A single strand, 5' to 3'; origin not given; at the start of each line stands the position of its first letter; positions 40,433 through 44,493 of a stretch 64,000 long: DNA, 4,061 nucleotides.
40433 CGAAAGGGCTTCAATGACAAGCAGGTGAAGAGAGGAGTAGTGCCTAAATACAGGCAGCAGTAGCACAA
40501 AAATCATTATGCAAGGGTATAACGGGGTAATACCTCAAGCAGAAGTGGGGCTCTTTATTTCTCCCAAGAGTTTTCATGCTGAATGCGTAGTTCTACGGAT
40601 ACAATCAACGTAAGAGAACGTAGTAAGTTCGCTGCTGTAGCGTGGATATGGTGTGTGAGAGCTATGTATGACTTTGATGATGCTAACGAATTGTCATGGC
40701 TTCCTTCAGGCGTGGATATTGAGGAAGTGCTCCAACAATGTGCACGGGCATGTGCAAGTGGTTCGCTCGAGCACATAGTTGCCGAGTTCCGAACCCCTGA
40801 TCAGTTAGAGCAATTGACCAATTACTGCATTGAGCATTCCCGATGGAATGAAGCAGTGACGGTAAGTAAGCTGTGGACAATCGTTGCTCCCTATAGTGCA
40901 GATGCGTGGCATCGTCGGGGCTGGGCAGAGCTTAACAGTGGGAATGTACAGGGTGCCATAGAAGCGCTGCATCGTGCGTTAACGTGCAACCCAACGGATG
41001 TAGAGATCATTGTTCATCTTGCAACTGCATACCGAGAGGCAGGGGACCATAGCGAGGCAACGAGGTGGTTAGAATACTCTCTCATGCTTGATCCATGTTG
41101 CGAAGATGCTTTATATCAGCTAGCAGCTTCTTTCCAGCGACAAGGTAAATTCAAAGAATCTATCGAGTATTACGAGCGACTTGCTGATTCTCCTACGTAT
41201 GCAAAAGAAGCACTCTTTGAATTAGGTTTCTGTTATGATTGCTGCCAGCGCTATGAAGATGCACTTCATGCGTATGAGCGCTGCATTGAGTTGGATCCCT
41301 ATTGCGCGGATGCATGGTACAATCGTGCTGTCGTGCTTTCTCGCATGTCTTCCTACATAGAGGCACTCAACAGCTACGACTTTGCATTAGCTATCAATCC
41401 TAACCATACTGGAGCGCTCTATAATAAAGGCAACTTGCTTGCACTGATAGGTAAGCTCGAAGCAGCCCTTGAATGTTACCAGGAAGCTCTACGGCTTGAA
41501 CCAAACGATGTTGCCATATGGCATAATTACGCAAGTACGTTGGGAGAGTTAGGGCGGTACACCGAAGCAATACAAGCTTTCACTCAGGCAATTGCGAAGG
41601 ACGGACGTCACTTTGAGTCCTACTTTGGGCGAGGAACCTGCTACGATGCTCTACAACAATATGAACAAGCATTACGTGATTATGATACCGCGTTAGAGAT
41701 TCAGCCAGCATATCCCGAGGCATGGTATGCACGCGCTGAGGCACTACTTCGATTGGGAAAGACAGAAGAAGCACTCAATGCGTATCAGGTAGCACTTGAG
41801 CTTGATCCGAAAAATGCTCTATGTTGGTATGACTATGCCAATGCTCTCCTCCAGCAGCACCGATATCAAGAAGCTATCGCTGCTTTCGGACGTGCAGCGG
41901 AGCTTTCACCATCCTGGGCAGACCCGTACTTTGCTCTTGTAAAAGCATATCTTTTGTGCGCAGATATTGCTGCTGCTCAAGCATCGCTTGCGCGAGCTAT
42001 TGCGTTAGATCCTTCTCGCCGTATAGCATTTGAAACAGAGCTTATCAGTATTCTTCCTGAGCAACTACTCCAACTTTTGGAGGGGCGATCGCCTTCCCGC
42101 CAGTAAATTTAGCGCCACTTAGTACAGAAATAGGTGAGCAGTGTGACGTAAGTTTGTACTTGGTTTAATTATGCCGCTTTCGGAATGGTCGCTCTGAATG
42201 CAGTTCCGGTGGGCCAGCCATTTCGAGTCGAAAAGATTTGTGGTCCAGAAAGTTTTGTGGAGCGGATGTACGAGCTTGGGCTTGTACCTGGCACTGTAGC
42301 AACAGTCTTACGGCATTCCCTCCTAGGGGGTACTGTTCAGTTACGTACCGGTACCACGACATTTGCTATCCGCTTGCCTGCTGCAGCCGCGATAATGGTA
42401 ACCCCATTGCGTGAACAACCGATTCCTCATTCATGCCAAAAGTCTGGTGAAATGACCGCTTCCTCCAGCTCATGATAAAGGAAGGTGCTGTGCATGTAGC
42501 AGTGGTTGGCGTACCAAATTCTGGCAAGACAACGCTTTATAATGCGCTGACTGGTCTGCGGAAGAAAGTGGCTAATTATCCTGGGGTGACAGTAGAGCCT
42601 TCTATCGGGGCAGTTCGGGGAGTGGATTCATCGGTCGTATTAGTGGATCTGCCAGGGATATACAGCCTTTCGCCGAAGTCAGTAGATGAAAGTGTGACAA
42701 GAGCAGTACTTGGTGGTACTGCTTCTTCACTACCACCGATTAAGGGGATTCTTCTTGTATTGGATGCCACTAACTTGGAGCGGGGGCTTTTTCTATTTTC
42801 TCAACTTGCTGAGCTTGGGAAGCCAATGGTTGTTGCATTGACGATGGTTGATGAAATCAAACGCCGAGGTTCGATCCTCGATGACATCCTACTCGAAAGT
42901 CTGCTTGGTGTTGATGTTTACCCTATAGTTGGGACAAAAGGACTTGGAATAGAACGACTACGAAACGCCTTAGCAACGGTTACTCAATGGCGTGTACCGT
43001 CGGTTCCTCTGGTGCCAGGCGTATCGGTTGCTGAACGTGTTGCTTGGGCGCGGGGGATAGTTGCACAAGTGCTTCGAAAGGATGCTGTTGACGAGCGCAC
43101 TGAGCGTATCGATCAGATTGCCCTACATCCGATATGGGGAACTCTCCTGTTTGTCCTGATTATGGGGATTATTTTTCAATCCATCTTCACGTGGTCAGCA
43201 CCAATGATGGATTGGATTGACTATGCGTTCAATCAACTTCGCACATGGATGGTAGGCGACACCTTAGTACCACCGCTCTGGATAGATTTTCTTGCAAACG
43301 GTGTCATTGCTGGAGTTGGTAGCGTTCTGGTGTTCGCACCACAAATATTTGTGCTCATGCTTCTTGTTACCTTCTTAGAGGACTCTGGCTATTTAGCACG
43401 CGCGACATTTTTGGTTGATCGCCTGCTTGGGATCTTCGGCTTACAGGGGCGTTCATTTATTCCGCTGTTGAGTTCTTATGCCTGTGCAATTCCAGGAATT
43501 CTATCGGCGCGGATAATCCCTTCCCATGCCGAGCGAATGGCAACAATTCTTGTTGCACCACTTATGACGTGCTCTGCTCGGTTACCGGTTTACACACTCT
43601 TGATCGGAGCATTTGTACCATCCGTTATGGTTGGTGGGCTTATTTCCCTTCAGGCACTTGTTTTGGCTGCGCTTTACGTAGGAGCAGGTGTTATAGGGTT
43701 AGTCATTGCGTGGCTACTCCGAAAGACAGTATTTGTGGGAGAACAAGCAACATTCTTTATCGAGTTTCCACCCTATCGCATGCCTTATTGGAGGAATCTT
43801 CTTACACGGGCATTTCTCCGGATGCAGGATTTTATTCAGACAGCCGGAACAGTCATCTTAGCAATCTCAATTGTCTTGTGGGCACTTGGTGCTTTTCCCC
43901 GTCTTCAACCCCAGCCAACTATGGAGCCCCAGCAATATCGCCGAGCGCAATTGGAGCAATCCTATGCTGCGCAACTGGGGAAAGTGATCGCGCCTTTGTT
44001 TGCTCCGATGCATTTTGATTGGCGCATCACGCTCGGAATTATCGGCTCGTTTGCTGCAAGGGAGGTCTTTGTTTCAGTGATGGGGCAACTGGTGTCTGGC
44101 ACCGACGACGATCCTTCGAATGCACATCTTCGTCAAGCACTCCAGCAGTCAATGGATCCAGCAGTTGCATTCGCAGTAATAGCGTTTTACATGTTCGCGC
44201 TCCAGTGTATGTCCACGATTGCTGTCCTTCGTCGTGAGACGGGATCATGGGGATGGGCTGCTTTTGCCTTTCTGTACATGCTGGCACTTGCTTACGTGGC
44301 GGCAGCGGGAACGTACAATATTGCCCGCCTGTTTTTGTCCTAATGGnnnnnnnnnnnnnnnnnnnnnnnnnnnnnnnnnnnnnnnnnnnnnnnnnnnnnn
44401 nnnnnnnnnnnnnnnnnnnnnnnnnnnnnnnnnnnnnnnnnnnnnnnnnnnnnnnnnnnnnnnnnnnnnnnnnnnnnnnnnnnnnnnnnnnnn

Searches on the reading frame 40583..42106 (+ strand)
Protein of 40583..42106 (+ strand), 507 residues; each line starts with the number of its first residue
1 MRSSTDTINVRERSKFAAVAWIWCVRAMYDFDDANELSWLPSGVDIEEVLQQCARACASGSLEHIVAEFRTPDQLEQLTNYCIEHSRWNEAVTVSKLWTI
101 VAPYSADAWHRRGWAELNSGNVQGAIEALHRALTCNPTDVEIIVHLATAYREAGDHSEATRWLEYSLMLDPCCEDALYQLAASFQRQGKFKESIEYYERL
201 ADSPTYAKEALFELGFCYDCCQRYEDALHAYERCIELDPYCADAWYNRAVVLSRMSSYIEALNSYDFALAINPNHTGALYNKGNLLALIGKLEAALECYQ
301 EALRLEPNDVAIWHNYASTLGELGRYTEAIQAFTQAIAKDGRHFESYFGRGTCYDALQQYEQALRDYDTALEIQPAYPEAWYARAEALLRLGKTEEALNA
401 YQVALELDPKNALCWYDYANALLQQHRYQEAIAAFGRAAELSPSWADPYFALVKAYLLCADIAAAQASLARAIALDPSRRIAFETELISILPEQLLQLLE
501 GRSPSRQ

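Call 60: search_protein_families(library=pfam, proteins=[window:40583-42106:+], max_evalue=0.00001)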
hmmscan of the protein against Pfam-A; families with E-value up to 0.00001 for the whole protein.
window:40583-42106:+ (507 aa): 30 families (the best 25 are shown)
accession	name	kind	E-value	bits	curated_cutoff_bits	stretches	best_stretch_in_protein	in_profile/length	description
PF00515.34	TPR_1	-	9.2e-67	218.8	27.8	5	278-309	3-34/34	Tetratricopeptide repeat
PF07719.23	TPR_2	-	8.4e-66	213.2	27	5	378-411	1-34/34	Tetratricopeptide repeat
PF13431.12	TPR_17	-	5.4e-55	179.6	24.4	3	298-331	1-34/34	Tetratricopeptide repeat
PF13414.12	TPR_11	-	2.4e-49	165.2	26.8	3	356-392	6-42/42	TPR repeat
PF13181.12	TPR_8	-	4.2e-48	157.9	25.7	0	278-309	3-34/34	Tetratricopeptide repeat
PF13428.12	TPR_14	-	9.2e-40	131.4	23.5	1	378-419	1-42/44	Tetratricopeptide repeat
PF13432.12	TPR_16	-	7.2e-38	129.1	32.7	3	382-443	1-62/65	Tetratricopeptide repeat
PF14559.12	TPR_19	-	4.1e-36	123.6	25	2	358-413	5-60/68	Tetratricopeptide repeat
PF13371.12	TPR_9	-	1.3e-30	105.7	35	1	291-341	10-60/73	Tetratricopeptide repeat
PF13424.12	TPR_12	-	6.8e-29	100.3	30.1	3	241-305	2-74/77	Tetratricopeptide repeat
PF13174.12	TPR_6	-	2.1e-23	81.8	26.3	0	175-202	1-28/33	Tetratricopeptide repeat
PF12895.13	ANAPC3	-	1.6e-22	80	27.2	1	358-437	3-81/82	Anaphase-promoting complex, cyclosome, subunit 3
PF23914.1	TPR_CcmH_CycH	-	9.7e-22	77.9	42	1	103-201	47-148/158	Cytochrome c-type biogenesis protein H TPR domain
PF13176.12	TPR_7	-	1.2e-19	69.1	27.9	0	176-201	1-26/36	Tetratricopeptide repeat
PF12569.14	NatA_aux_su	-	3.5e-13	49.8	33.3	0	353-432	201-280/515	N-terminal acetyltransferase A, auxiliary subunit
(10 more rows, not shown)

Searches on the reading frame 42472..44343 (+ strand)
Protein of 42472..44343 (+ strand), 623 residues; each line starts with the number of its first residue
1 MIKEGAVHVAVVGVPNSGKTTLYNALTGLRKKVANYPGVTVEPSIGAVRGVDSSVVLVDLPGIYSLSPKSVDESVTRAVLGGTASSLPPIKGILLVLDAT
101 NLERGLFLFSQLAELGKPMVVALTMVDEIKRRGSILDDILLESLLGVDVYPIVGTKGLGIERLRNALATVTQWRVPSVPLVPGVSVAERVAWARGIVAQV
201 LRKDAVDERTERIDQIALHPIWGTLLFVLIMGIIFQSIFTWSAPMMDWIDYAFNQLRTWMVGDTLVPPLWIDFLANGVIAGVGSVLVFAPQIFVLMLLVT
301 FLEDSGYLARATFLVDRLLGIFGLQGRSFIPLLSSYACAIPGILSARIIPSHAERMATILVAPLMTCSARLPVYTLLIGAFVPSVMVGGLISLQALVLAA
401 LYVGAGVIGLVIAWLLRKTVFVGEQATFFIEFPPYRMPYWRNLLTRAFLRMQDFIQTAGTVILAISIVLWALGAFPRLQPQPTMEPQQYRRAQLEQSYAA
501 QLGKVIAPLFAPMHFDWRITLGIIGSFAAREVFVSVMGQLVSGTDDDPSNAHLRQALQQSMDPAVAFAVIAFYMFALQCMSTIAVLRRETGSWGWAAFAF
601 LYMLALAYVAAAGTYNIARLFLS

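Call 60: search_protein_families(library=pfam, proteins=[window:42472-44343:+], max_evalue=0.00001)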
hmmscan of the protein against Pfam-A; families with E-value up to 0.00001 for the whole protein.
window:42472-44343:+ (623 aa): 4 families
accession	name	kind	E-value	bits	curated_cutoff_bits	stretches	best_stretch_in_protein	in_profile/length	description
PF02421.24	FeoB_N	-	2.1e-47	161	27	1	8-166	2-155/156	Ferrous iron transport protein B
PF07670.19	Gate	-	2.6e-30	105.4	29.6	2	286-381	2-104/104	Nucleoside recognition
PF01926.29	MMR_HSR1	-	2.7e-18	66.6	21.9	1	8-124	1-112/113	50S ribosome-binding GTPase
PF07664.17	FeoB_C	-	7.1e-14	51.7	26.6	1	399-450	2-54/54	Ferrous iron transport protein B C terminus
